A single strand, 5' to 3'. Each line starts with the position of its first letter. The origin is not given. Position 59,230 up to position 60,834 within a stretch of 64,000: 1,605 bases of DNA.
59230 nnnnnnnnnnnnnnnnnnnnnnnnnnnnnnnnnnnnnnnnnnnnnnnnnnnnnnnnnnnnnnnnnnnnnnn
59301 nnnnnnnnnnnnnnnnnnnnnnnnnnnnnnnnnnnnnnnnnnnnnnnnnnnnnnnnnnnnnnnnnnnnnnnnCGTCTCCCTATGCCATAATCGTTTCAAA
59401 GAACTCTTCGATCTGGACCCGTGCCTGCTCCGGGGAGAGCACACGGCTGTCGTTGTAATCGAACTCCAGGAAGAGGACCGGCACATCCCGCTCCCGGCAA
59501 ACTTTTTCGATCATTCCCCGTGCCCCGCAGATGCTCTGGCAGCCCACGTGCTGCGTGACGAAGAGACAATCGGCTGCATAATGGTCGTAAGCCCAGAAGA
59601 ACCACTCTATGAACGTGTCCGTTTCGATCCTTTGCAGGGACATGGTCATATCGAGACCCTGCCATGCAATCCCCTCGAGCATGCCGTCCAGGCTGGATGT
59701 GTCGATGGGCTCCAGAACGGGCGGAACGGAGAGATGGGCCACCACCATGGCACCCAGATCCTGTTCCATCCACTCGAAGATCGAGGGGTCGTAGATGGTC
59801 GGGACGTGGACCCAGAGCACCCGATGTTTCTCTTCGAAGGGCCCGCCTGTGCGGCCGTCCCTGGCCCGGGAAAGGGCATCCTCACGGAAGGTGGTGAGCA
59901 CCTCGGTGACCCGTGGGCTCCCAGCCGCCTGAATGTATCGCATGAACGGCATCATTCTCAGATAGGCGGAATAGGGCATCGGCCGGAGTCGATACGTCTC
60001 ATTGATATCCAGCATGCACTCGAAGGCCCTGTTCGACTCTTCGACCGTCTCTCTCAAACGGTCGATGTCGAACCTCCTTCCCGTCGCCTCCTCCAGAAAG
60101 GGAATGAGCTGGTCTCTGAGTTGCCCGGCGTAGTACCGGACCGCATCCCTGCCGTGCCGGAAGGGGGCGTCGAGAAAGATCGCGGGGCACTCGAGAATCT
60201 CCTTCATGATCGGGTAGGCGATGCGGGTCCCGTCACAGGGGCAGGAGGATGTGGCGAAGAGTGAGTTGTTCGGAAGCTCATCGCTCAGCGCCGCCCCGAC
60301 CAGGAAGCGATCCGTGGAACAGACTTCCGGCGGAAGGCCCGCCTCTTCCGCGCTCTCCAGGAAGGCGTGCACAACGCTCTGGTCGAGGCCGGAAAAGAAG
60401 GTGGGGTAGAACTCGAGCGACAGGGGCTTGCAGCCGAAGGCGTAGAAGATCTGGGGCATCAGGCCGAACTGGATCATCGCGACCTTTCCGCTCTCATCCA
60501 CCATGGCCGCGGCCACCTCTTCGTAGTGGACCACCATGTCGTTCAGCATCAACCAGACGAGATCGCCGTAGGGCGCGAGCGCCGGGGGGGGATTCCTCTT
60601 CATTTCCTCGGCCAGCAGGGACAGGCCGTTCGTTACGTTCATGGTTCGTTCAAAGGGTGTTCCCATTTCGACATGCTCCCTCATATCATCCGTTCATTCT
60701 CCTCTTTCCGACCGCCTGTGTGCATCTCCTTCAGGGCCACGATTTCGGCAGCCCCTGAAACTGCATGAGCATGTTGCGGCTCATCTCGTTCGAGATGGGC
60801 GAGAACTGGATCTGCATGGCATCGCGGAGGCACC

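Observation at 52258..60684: Candidate uncharacterised ATP-dependent radical dehydratase/reductase system: symporter + giant double-activase fusion + HgdA/HgdB-like pair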

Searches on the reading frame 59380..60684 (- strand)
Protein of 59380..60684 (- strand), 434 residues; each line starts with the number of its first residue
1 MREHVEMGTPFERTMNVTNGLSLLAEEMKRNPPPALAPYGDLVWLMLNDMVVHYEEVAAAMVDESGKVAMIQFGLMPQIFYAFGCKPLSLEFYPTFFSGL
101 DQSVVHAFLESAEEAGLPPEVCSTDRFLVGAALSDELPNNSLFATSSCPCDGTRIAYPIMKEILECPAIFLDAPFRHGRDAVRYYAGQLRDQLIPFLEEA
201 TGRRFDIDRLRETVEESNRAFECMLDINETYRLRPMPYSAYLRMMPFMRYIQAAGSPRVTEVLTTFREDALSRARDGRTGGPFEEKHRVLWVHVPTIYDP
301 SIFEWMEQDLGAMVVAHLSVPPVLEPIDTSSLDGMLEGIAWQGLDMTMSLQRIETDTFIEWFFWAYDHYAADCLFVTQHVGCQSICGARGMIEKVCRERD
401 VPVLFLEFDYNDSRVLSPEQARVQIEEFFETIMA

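Call 5: search_protein_families(library=pfam, proteins=[window:59380-60684:-], max_evalue=0.01)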
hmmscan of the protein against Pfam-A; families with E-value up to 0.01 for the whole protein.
window:59380-60684:- (434 aa): 1 family
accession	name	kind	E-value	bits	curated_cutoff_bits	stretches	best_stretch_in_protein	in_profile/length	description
PF06050.19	HGD-D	-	1.3e-55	189.8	28.4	1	78-432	7-342/342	2-hydroxyglutaryl-CoA dehydratase, D-component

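Call 6: search_protein_families(library=ncbifam, proteins=[window:59380-60684:-], max_evalue=0.01)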
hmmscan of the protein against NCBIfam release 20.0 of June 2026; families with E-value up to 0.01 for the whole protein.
window:59380-60684:- (434 aa): 4 families
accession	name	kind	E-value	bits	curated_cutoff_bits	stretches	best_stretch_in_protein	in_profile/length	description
NF040772.1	double_cubane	equivalog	1.2e-16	60.7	350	1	112-432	55-372/372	double-cubane-cluster-containing anaerobic reductase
TIGR02260.1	benz_CoA_red_B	equivalog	1.5e-15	56.8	486.55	1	137-431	107-412/413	benzoyl-CoA reductase subunit B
NF052455.1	HyiscapDhHadB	equivalog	2.2e-08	33.2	750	1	108-295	67-263/398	(R)-2-hydroxyisocaproyl-CoA dehydratase subunit alpha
TIGR03191.1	benz_CoA_bzdO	equivalog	0.00012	21.4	448.6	1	99-282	65-256/430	benzoyl-CoA reductase, bzd-type, subunit O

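Call 39: find_homologous_proteins(query=window:59380-60684:-, max_evalue=0.00001)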
Query window:59380-60684:- (434 aa): 156 proteins with E <= 0.00001 among 8000 candidates; the best 120 are listed.
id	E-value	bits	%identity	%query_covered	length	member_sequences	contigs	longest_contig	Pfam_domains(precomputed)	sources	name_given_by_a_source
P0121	1.2e-288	975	100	97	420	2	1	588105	PF06050.20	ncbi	-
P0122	3.5e-258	875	85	99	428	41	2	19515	PF06050.20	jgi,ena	-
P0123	1.5e-256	869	85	99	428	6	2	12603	PF06050.20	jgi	jgi:benzoyl-CoA reductase/2-hydroxyglutaryl-CoA dehydratase subunit BcrC/BadD/HgdB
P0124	5.7e-189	647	64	99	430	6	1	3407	PF06050.20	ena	-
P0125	9.8e-186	636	63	98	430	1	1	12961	PF06050.20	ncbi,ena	-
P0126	4.6e-184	630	64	97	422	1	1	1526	PF06050.20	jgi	jgi:benzoyl-CoA reductase subunit B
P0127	6.3e-183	627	63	99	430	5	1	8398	PF06050.20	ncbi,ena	-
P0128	8.9e-180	616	61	98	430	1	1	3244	PF06050.20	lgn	-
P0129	5.0e-178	611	60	98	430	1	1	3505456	PF06050.20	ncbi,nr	ncbi:MAG: 2-hydroxyacyl-CoA dehydratase [Candidatus Hydrogenedentota bacterium]|nr:MAG: 2-hydroxyacy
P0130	1.4e-177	609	61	98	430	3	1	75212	PF06050.20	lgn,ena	-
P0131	1.0e-176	606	60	98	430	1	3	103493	PF06050.20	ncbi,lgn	-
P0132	1.7e-176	605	60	99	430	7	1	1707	PF06050.20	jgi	jgi:benzoyl-CoA reductase/2-hydroxyglutaryl-CoA dehydratase subunit BcrC/BadD/HgdB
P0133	3.0e-176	605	61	99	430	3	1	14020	PF06050.20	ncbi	-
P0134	3.6e-176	604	59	98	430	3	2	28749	PF06050.20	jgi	-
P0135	5.5e-176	604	61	98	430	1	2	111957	PF06050.20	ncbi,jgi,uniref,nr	ncbi:MAG: 2-hydroxyacyl-CoA dehydratase [Candidatus Abyssobacteria bacterium SURF_17]|jgi:benzoyl-Co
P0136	7.9e-176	603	60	96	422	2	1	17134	PF06050.20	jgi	jgi:benzoyl-CoA reductase/2-hydroxyglutaryl-CoA dehydratase subunit BcrC/BadD/HgdB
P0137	3.3e-175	601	59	98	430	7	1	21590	PF06050.20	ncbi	-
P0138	7.7e-175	600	59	98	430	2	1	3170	PF06050.20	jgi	jgi:benzoyl-CoA reductase/2-hydroxyglutaryl-CoA dehydratase subunit BcrC/BadD/HgdB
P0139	8.9e-175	600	60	98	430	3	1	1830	PF06050.20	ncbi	-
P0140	4.7e-174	597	59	98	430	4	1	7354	PF06050.20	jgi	jgi:benzoyl-CoA reductase/2-hydroxyglutaryl-CoA dehydratase subunit BcrC/BadD/HgdB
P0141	6.2e-174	597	59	98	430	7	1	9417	PF06050.20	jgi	jgi:benzoyl-CoA reductase/2-hydroxyglutaryl-CoA dehydratase subunit BcrC/BadD/HgdB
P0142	6.0e-173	594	59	98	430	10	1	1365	PF06050.20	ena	-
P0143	7.2e-173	594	59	98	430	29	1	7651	PF06050.20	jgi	-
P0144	8.5e-173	593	59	98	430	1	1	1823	PF06050.20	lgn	-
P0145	1.7e-172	592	59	98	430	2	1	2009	PF06050.20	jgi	jgi:benzoyl-CoA reductase/2-hydroxyglutaryl-CoA dehydratase subunit BcrC/BadD/HgdB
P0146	1.9e-172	592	59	98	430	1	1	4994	PF06050.20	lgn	-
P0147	2.1e-172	592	59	98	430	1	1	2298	PF06050.20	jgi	jgi:benzoyl-CoA reductase/2-hydroxyglutaryl-CoA dehydratase subunit BcrC/BadD/HgdB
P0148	3.4e-172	591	59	99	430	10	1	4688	PF06050.20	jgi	-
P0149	3.8e-172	591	58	98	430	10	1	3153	PF06050.20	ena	-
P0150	3.9e-172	591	58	98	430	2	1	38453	PF06050.20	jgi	-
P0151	4.3e-172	591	59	98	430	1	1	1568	PF06050.20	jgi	jgi:benzoyl-CoA reductase subunit B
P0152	6.6e-172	590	58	98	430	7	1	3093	PF06050.20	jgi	jgi:benzoyl-CoA reductase/2-hydroxyglutaryl-CoA dehydratase subunit BcrC/BadD/HgdB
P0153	1.9e-171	589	59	99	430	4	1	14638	PF06050.20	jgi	jgi:benzoyl-CoA reductase/2-hydroxyglutaryl-CoA dehydratase subunit BcrC/BadD/HgdB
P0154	2.4e-171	589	57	98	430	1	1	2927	PF06050.20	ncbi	-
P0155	2.5e-171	588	59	99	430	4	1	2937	PF06050.20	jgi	jgi:benzoyl-CoA reductase/2-hydroxyglutaryl-CoA dehydratase subunit BcrC/BadD/HgdB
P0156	3.1e-171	588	58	98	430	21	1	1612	PF06050.20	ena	-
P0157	3.7e-171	588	57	98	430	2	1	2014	PF06050.20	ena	-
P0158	4.0e-171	588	59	98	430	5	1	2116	PF06050.20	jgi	jgi:benzoyl-CoA reductase/2-hydroxyglutaryl-CoA dehydratase subunit BcrC/BadD/HgdB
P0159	7.8e-171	587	58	99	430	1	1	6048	PF06050.20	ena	-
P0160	2.6e-170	585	59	98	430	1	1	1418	PF06050.20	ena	-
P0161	3.3e-170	585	58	98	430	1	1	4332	PF06050.20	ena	-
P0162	3.4e-170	585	58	98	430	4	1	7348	PF06050.20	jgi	jgi:benzoyl-CoA reductase/2-hydroxyglutaryl-CoA dehydratase subunit BcrC/BadD/HgdB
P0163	3.7e-170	585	59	99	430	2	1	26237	PF06050.20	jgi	-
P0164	4.4e-170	584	58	98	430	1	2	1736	PF06050.20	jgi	-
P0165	1.2e-169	583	57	98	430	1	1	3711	PF06050.20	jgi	jgi:benzoyl-CoA reductase/2-hydroxyglutaryl-CoA dehydratase subunit BcrC/BadD/HgdB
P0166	1.2e-169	583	58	99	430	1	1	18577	PF06050.20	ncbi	-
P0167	1.3e-169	583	58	98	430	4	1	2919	PF06050.20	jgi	-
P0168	2.8e-169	582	58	98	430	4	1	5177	PF06050.20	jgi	jgi:benzoyl-CoA reductase subunit B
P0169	6.9e-169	580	57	98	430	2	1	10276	PF06050.20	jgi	jgi:benzoyl-CoA reductase/2-hydroxyglutaryl-CoA dehydratase subunit BcrC/BadD/HgdB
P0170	7.8e-169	580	57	100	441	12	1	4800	PF06050.20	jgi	jgi:benzoyl-CoA reductase/2-hydroxyglutaryl-CoA dehydratase subunit BcrC/BadD/HgdB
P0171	8.5e-169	580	58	98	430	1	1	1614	PF06050.20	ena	-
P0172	8.9e-169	580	59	99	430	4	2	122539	PF06050.20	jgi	jgi:benzoyl-CoA reductase/2-hydroxyglutaryl-CoA dehydratase subunit BcrC/BadD/HgdB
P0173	3.9e-168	578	58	98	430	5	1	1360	PF06050.20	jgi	-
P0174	5.4e-168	577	57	98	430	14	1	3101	PF06050.20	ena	-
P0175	5.6e-168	577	57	98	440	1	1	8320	PF06050.20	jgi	jgi:benzoyl-CoA reductase/2-hydroxyglutaryl-CoA dehydratase subunit BcrC/BadD/HgdB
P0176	1.7e-167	576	57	100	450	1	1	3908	PF06050.20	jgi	jgi:benzoyl-CoA reductase/2-hydroxyglutaryl-CoA dehydratase subunit BcrC/BadD/HgdB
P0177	4.2e-167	575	57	99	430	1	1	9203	PF06050.20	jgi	-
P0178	6.3e-166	571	57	98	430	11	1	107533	PF06050.20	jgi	-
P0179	1.2e-165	570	58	97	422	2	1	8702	PF06050.20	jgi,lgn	jgi:benzoyl-CoA reductase/2-hydroxyglutaryl-CoA dehydratase subunit BcrC/BadD/HgdB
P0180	3.5e-165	568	58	97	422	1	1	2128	PF06050.20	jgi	jgi:benzoyl-CoA reductase/2-hydroxyglutaryl-CoA dehydratase subunit BcrC/BadD/HgdB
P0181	4.3e-165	568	55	99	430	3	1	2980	PF06050.20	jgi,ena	-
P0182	4.5e-165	568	57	98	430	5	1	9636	PF06050.20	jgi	jgi:benzoyl-CoA reductase/2-hydroxyglutaryl-CoA dehydratase subunit BcrC/BadD/HgdB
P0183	5.7e-165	568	57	99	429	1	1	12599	PF06050.20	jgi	jgi:benzoyl-CoA reductase subunit B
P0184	6.8e-165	567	58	98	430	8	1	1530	PF06050.20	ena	-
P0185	8.5e-165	567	56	99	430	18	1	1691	PF06050.20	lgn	-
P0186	1.2e-164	567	57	98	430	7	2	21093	PF06050.20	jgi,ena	-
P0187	2.1e-164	566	57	99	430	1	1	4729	PF06050.20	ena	-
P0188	3.2e-164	565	56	98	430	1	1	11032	PF06050.20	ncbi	-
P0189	3.4e-164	565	56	98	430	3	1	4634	PF06050.20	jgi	-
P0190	7.6e-164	564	55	99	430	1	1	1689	PF06050.20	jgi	-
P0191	3.4e-163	562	56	99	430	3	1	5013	PF06050.20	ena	-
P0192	4.2e-163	561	56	98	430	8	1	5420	PF06050.20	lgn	-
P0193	9.6e-163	560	56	98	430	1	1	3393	PF06050.20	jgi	-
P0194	7.6e-162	557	57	98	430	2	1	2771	PF06050.20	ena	-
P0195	2.4e-161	556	55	99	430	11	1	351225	PF06050.20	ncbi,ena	-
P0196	1.2e-160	553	55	98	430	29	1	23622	PF06050.20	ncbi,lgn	-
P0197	4.7e-159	548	55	99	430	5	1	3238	PF06050.20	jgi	jgi:benzoyl-CoA reductase/2-hydroxyglutaryl-CoA dehydratase subunit BcrC/BadD/HgdB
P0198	9.4e-159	547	55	99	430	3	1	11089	PF06050.20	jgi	jgi:benzoyl-CoA reductase subunit B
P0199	2.5e-158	546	54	99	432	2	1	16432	PF06050.20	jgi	-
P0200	2.8e-158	545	57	97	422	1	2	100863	PF06050.20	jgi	jgi:benzoyl-CoA reductase/2-hydroxyglutaryl-CoA dehydratase subunit BcrC/BadD/HgdB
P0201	5.7e-158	544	55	99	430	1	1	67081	PF06050.20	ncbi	-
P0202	1.5e-157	543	61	84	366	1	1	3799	PF06050.20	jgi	jgi:benzoyl-CoA reductase/2-hydroxyglutaryl-CoA dehydratase subunit BcrC/BadD/HgdB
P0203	8.1e-157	541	55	98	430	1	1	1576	PF06050.20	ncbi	-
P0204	1.8e-156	539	55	98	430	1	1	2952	PF06050.20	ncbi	-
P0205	5.3e-155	535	54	99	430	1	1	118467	PF06050.20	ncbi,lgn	-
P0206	2.8e-154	532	60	86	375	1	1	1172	PF06050.20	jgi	jgi:benzoyl-CoA reductase/2-hydroxyglutaryl-CoA dehydratase subunit BcrC/BadD/HgdB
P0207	8.4e-154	531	55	100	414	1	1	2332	PF06050.20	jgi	jgi:benzoyl-CoA reductase/2-hydroxyglutaryl-CoA dehydratase subunit BcrC/BadD/HgdB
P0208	3.2e-148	512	58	84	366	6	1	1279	PF06050.20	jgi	jgi:benzoyl-CoA reductase/2-hydroxyglutaryl-CoA dehydratase subunit BcrC/BadD/HgdB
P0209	1.4e-144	500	52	98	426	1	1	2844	PF06050.20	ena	-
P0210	4.6e-144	499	51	98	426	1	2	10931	PF06050.20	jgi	-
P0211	1.1e-143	497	51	98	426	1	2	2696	PF06050.20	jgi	jgi:benzoyl-CoA reductase subunit B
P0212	1.8e-143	497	51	99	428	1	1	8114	PF06050.20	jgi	jgi:benzoyl-CoA reductase subunit B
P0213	2.6e-143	496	48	98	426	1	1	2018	PF06050.20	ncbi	-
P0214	9.6e-141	488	49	98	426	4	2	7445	PF06050.20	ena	-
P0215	1.1e-140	488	50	99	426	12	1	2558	PF06050.20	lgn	-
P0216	3.3e-139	483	51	99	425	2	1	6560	PF06050.20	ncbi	-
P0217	3.9e-139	482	52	100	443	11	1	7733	PF06050.20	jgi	jgi:benzoyl-CoA reductase/2-hydroxyglutaryl-CoA dehydratase subunit BcrC/BadD/HgdB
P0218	4.8e-138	479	51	98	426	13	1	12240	PF06050.20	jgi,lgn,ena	-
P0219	8.0e-138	478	51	99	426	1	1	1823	PF06050.20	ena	-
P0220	3.3e-137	476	49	98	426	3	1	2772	PF06050.20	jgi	jgi:benzoyl-CoA reductase/2-hydroxyglutaryl-CoA dehydratase subunit BcrC/BadD/HgdB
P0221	5.6e-137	475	55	86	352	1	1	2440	PF06050.20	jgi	jgi:benzoyl-CoA reductase/2-hydroxyglutaryl-CoA dehydratase subunit BcrC/BadD/HgdB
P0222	5.8e-137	475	51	99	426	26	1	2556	PF06050.20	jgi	jgi:benzoyl-CoA reductase subunit B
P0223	1.7e-136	474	50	98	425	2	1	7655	PF06050.20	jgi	-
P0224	1.9e-136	474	51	98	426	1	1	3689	PF06050.20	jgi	-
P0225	4.2e-136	472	53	91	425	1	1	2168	PF06050.20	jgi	jgi:benzoyl-CoA reductase subunit B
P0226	6.5e-136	472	52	91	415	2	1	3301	PF06050.20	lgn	-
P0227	1.1e-135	471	49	99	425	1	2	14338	PF06050.20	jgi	-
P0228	6.3e-135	469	52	91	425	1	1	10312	PF06050.20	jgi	jgi:benzoyl-CoA reductase subunit B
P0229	1.9e-134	467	49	99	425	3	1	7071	PF06050.20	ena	-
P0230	1.1e-133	464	48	99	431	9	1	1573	PF06050.20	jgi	jgi:benzoyl-CoA reductase/2-hydroxyglutaryl-CoA dehydratase subunit BcrC/BadD/HgdB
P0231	3.2e-133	463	48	99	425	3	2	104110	PF06050.20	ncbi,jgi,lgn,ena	-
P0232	3.6e-133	463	51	91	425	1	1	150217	PF06050.20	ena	-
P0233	6.5e-131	455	49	94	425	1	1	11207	PF06050.20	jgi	jgi:benzoyl-CoA reductase/2-hydroxyglutaryl-CoA dehydratase subunit BcrC/BadD/HgdB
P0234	2.0e-130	454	48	99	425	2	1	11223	PF06050.20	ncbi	-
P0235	1.7e-129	451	46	98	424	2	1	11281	PF06050.20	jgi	-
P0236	2.4e-129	450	50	91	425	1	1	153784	PF06050.20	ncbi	ncbi:MAG: 2-hydroxyacyl-CoA dehydratase family protein [Desulfobacterales bacterium]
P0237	3.5e-129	450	60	72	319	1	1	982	PF06050.20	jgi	jgi:benzoyl-CoA reductase/2-hydroxyglutaryl-CoA dehydratase subunit BcrC/BadD/HgdB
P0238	8.6e-129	448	47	98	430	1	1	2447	PF06050.20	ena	-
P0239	2.4e-128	447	48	98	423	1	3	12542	PF06050.20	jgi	-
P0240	2.6e-128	447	47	95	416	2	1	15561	PF06050.20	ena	-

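Call 40: find_encoding_contigs(protein=P0129, flank=10000, max_places=1)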
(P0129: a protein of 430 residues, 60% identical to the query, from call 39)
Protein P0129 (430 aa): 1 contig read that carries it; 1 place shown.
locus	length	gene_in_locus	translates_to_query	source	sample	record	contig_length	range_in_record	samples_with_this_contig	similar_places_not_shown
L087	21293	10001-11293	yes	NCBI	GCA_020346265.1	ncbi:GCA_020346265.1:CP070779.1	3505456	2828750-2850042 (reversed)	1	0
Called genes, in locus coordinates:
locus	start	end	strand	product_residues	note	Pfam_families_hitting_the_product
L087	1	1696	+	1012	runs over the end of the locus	PF01547:SBP_bac_1, PF13416:SBP_bac_8, PF13320:GH123_cat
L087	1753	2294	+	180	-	PF04892:VanZ-LLP1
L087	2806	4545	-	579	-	PF02129:Peptidase_S15, PF08530:PepX_C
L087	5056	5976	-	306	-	PF01156:IU_nuc_hydro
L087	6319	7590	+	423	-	PF01546:Peptidase_M20, PF07687:M20_dimer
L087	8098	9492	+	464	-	PF11617:Cu-binding_MopE (weak), PF18911:PKD_4, PF22352:K319L-like_PKD (weak)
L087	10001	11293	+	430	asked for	PF06050:HGD-D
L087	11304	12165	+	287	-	PF06050:HGD-D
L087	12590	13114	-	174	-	PF00578:AhpC-TSA, PF08534:Redoxin, PF13098:Thioredoxin_2 (weak), PF00085:Thioredoxin (faint), PF13905:Thioredoxin_8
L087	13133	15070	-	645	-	PF02369:Big_1 (faint), PF10670:DUF4198 (faint), PF17210:SdrD_B (faint), PF20598:DUF6795 (faint), PF22904:NOMO1-like_2nd (faint), PF13620:CarboxypepD_reg, PF13715:CarbopepD_reg_2 (weak), PF17789:MG4 (faint)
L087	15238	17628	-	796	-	PF01804:Penicil_amidase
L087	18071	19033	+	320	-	PF00005:ABC_tran, PF13304:AAA_21 (weak)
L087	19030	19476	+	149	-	PF12679:ABC2_membrane_2, PF12730:ABC2_membrane_4 (faint)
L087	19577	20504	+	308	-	PF06968:BATS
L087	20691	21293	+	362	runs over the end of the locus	PF19577:DcaP (weak)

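Call 41: find_encoding_contigs(protein=P0135, flank=10000, max_places=1)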
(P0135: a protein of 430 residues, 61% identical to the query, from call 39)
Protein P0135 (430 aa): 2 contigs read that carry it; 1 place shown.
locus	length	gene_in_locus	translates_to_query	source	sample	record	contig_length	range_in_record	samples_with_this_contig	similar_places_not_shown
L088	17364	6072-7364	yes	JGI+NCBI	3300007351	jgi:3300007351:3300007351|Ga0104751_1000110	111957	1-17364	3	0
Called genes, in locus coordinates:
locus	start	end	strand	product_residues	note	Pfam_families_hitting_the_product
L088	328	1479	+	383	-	PF06050:HGD-D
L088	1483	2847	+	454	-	PF06050:HGD-D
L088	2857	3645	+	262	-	PF01869:BcrAD_BadFG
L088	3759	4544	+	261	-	PF01869:BcrAD_BadFG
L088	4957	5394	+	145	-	-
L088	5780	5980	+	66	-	-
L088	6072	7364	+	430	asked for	PF06050:HGD-D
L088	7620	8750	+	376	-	PF06050:HGD-D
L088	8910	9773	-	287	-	PF00069:Pkinase, PF03109:ABC1 (faint), PF07714:PK_Tyr_Ser-Thr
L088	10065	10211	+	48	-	-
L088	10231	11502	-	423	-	PF16927:HisKA_7TM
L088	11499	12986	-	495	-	PF03321:GH3, PF23571:GH3_M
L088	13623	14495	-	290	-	PF02737:3HCDH_N, PF00725:3HCDH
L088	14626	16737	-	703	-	-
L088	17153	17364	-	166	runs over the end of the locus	-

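Call 42: find_encoding_contigs(protein=P0236, flank=10000, max_places=1)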
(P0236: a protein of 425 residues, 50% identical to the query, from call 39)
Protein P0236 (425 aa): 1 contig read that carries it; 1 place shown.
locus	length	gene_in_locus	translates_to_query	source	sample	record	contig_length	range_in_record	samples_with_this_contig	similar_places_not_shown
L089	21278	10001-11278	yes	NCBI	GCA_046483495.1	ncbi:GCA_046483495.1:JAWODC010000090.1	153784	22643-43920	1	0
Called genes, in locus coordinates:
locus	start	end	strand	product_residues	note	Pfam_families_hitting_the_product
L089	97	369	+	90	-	PF02597:ThiS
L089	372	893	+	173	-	-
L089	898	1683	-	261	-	PF00142:Fer4_NifH (faint), PF02374:ArsA_ATPase (weak), PF13614:AAA_31, PF01656:CbiA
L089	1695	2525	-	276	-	PF03598:CdhC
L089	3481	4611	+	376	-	PF06050:HGD-D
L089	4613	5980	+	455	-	PF06050:HGD-D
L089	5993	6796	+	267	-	PF01869:BcrAD_BadFG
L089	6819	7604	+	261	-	PF01869:BcrAD_BadFG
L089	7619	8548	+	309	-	PF00376:MerR (weak), PF13411:MerR_1, PF00440:TetR_N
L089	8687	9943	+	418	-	PF02771:Acyl-CoA_dh_N, PF02770:Acyl-CoA_dh_M, PF00441:Acyl-CoA_dh_1, PF08028:Acyl-CoA_dh_2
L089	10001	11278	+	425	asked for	PF06050:HGD-D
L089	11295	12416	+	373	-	PF06050:HGD-D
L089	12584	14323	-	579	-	-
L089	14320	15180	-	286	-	PF13191:AAA_16 (weak), PF00004:AAA (weak), PF07728:AAA_5, PF08406:CbbQ_C (weak)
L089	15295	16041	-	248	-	PF27507:DjlA_TM, PF05099:TerB, PF00226:DnaJ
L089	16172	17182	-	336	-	PF13714:PEP_mutase, PF00463:ICL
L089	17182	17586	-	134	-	PF19571:ACT_8, PF13291:ACT_4 (faint), PF01842:ACT, PF22629:ACT_AHAS_ss (weak)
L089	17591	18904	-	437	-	PF04413:Glycos_transf_N, PF13524:Glyco_trans_1_2 (faint)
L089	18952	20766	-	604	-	PF09976:TPR_21 (weak), PF13174:TPR_6 (faint), PF13428:TPR_14 (faint), PF13432:TPR_16 (weak), PF14559:TPR_19 (faint), PF13433:Peripla_BP_5 (faint), PF13458:Peripla_BP_6, PF01094:ANF_receptor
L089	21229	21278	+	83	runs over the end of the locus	-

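Call 45: find_encoding_contigs(protein=P0121, flank=10000, max_places=1)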
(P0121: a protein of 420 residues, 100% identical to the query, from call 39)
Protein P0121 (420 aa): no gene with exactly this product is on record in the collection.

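Call 48: search_solved_structures(query=window:59380-60684:-, max_evalue=0.001)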
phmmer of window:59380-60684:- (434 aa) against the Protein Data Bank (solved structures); distinct sequences matched with E-value up to 0.001: 4.
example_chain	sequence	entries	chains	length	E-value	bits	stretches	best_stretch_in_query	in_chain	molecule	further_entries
9g87_A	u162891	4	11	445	3.2e-06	29.5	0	106-271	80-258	3-methylbenzoyl-CoA reductase beta subunit MbdO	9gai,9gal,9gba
8s02_A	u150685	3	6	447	1e-05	27.9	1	104-316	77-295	BzdO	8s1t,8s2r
7yyl_C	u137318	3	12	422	0.00013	24.2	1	113-431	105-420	Dehydratase family protein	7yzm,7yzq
6eno_A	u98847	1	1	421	0.00017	23.8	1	113-430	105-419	Dehydratase family protein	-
